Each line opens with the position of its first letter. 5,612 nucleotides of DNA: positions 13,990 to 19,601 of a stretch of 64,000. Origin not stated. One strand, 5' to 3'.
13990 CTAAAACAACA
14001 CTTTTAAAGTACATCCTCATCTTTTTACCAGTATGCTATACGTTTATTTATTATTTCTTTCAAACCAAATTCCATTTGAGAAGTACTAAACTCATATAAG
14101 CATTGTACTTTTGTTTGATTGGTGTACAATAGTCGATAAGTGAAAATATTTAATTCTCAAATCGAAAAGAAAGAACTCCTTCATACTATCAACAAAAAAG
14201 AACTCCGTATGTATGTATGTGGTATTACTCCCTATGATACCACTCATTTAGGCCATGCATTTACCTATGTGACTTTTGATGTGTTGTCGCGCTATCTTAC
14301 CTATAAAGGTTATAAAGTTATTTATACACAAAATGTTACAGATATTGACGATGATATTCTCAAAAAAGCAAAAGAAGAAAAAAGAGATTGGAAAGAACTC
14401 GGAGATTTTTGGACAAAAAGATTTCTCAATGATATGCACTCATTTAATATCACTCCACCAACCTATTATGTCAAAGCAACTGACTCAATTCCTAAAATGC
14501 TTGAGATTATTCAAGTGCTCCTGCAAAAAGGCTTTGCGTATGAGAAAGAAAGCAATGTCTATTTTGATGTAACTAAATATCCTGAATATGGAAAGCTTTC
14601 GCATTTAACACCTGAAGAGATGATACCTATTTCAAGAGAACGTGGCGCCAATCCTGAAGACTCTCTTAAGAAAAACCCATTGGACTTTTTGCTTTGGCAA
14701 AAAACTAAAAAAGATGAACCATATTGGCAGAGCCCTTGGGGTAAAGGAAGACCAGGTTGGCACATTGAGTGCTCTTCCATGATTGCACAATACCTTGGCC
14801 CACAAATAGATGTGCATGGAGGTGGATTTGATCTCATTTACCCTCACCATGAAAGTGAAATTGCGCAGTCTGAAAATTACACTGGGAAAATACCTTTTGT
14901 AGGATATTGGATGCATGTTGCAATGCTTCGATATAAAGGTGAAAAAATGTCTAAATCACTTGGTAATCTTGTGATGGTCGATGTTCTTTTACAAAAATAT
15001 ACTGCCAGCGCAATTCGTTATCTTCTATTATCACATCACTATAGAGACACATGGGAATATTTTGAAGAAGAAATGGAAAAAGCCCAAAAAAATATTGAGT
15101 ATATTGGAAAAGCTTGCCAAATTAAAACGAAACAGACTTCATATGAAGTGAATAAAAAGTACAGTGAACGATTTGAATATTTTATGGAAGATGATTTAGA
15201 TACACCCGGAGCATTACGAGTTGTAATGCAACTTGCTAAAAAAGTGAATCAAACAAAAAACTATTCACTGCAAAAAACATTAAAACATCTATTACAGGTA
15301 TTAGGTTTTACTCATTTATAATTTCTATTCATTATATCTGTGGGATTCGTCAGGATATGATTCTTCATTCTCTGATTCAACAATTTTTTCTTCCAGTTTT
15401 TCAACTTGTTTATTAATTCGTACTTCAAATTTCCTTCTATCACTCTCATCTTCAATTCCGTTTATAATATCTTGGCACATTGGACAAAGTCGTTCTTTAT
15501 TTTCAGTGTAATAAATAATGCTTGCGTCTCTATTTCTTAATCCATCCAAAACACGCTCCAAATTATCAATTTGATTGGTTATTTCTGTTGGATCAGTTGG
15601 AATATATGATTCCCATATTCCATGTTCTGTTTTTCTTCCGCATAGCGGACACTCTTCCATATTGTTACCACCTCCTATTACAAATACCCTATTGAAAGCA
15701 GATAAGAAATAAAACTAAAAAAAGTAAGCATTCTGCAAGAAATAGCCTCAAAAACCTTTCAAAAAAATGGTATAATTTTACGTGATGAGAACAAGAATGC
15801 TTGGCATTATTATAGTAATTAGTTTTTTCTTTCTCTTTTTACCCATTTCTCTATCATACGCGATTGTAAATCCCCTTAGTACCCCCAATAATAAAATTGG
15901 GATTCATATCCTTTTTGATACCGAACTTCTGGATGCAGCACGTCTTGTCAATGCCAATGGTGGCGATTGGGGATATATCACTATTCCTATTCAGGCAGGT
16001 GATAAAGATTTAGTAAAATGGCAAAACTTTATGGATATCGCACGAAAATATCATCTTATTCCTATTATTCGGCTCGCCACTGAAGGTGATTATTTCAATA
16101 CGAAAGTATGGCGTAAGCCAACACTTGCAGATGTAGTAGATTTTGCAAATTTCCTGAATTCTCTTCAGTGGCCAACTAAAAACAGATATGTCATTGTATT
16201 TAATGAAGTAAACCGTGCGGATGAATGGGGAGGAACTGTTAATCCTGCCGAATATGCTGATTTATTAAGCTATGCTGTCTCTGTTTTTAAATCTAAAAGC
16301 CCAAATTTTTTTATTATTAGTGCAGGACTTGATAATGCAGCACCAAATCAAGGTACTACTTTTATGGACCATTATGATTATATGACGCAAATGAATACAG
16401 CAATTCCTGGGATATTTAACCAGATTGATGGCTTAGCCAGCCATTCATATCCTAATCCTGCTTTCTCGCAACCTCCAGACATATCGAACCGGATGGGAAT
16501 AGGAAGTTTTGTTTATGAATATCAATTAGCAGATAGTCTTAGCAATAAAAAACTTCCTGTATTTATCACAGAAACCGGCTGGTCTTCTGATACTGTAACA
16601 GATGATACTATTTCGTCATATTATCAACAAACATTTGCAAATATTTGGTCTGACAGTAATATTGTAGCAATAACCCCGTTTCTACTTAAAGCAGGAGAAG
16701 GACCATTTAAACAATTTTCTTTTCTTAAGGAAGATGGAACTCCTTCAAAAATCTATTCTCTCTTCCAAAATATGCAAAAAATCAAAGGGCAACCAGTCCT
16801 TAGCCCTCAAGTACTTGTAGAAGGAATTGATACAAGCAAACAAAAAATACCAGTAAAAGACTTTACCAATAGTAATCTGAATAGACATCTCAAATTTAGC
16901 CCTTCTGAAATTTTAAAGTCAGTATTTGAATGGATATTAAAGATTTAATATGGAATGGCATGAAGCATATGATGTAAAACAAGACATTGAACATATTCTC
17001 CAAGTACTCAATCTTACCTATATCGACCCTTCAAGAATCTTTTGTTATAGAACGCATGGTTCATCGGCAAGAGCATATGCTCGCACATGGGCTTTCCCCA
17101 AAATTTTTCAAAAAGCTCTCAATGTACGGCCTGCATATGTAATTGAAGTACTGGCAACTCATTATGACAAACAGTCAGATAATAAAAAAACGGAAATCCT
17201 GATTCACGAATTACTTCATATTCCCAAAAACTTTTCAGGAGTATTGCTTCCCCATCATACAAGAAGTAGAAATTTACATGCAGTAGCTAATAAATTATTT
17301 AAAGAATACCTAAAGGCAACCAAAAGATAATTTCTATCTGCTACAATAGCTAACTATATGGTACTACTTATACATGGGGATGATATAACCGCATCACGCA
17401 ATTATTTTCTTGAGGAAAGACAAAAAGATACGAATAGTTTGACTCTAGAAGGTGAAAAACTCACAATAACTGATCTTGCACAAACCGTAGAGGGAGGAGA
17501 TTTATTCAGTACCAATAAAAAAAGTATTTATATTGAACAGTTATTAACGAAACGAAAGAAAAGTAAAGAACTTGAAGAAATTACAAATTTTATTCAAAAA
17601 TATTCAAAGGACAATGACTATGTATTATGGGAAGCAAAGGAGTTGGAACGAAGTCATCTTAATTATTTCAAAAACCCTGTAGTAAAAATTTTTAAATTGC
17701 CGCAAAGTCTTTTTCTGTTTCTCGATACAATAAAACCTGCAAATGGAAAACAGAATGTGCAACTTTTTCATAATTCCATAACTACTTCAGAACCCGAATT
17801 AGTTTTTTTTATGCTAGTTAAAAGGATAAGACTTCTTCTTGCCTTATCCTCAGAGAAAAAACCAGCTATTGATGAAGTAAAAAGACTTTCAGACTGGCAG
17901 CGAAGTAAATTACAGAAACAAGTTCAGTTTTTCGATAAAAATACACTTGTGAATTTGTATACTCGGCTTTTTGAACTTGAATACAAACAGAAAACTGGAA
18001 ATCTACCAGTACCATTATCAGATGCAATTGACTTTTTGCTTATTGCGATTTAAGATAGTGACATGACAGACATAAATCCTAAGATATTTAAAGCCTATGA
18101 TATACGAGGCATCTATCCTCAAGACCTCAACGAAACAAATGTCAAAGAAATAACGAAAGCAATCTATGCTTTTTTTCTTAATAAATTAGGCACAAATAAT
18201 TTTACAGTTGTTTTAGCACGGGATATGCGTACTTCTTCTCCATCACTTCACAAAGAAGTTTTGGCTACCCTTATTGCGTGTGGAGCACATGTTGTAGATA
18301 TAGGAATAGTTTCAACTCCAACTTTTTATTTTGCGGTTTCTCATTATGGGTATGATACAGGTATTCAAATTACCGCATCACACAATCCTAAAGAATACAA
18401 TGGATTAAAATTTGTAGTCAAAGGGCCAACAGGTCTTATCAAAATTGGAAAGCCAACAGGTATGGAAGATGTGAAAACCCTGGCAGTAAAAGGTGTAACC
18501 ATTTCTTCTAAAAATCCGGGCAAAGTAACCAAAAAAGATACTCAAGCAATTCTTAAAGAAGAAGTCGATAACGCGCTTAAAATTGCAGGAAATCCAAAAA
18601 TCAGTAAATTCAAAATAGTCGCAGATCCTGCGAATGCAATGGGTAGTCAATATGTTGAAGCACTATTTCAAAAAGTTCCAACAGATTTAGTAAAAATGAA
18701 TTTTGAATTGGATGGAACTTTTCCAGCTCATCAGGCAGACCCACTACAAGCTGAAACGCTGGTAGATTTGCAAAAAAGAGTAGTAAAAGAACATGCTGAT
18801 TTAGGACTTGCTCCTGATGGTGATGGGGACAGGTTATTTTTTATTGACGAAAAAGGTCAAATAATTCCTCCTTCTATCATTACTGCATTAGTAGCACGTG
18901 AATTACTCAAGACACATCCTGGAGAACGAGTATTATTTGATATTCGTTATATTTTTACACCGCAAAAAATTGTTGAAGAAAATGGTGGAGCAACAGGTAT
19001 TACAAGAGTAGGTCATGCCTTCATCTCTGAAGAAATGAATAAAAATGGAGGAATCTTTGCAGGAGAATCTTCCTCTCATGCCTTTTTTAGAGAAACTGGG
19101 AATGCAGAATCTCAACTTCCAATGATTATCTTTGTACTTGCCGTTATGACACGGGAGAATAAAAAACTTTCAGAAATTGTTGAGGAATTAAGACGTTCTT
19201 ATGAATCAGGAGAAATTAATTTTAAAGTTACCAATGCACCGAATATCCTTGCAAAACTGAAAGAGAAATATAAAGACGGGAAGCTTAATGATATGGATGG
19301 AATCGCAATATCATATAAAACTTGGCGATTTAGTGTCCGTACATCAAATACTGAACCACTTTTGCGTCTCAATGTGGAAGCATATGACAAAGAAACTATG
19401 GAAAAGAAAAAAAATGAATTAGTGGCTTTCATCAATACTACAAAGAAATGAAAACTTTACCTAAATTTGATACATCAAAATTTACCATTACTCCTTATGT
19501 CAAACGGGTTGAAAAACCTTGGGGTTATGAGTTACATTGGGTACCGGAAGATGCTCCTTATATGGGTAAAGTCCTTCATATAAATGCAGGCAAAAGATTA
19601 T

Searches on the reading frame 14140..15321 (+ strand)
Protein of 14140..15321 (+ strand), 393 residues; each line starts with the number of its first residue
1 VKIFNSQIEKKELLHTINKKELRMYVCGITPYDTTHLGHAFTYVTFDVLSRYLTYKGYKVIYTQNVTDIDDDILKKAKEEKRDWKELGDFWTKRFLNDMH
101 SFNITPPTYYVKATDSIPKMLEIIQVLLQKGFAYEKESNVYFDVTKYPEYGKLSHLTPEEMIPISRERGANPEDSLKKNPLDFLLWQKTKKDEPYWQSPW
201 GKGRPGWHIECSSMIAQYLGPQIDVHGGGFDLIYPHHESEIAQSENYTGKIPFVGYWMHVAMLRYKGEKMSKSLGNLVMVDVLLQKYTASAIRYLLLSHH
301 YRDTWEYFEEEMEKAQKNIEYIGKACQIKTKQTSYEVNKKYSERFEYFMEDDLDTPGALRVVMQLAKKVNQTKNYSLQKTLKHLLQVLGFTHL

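Call 63: search_protein_families(library=pfam, proteins=[window:14140-15321:+], max_evalue=0.0001)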
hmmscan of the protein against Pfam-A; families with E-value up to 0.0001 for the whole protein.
window:14140-15321:+ (393 aa): 4 families
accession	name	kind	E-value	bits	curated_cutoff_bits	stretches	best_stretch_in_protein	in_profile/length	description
PF01406.26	tRNA-synt_1e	-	3.6e-115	384.9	27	1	16-316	4-300/301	tRNA synthetases class I (C) catalytic domain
PF09334.17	tRNA-synt_1g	-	7.8e-18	64.8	20.1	2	33-146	12-126/391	tRNA synthetases class I (M)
PF00133.28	tRNA-synt_1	-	2.5e-12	46.7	22.7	1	224-301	330-407/414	tRNA synthetases class I (I, L, M and V)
PF09190.17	DALR_2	-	6.4e-07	30.3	22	1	344-390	1-55/57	DALR domain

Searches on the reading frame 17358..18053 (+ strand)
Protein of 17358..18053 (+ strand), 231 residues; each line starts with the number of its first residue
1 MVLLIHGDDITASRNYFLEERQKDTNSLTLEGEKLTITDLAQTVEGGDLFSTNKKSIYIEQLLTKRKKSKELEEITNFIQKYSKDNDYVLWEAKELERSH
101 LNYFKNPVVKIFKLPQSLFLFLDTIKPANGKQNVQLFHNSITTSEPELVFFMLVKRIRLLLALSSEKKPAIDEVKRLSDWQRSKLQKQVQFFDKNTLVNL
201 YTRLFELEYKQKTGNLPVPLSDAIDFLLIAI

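Call 63: search_protein_families(library=pfam, proteins=[window:17358-18053:+], max_evalue=0.0001)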
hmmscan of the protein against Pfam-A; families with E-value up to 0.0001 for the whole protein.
window:17358-18053:+ (231 aa): 1 family
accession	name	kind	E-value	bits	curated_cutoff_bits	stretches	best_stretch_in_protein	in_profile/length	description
PF21694.2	DNA_pol3_delta_C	-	3.9e-06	27.3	27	1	116-216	2-108/121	DNA polymerase III delta subunit, C-terminal domain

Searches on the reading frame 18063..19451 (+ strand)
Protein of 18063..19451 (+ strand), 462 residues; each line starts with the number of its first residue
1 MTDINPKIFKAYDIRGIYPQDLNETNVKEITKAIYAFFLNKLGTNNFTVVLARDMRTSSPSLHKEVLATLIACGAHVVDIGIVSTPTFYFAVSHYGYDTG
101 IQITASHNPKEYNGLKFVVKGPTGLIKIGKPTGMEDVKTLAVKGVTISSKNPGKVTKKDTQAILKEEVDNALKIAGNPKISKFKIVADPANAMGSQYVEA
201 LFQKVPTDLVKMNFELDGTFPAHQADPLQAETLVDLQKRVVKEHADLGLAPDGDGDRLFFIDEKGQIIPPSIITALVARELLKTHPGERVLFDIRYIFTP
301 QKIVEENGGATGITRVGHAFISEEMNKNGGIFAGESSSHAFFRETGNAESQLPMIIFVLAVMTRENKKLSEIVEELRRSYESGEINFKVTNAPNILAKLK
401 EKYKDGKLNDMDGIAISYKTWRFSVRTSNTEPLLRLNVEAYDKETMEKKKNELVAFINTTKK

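Call 63: search_protein_families(library=pfam, proteins=[window:18063-19451:+], max_evalue=0.0001)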
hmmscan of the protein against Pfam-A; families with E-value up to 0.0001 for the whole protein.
window:18063-19451:+ (462 aa): 4 families
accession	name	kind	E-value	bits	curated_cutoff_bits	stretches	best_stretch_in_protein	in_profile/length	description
PF02878.22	PGM_PMM_I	-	5.2e-33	114.1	22.5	1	7-121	2-115/138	Phosphoglucomutase/phosphomannomutase, alpha/beta/alpha domain I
PF02879.22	PGM_PMM_II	-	1.7e-21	77.1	29.3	1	178-265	16-103/103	Phosphoglucomutase/phosphomannomutase, alpha/beta/alpha domain II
PF02880.22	PGM_PMM_III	-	4.3e-15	56.3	20.7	1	272-378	4-113/115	Phosphoglucomutase/phosphomannomutase, alpha/beta/alpha domain III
PF00408.26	PGM_PMM_IV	-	2.1e-10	40.9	23.1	1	384-454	1-66/68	Phosphoglucomutase/phosphomannomutase, C-terminal domain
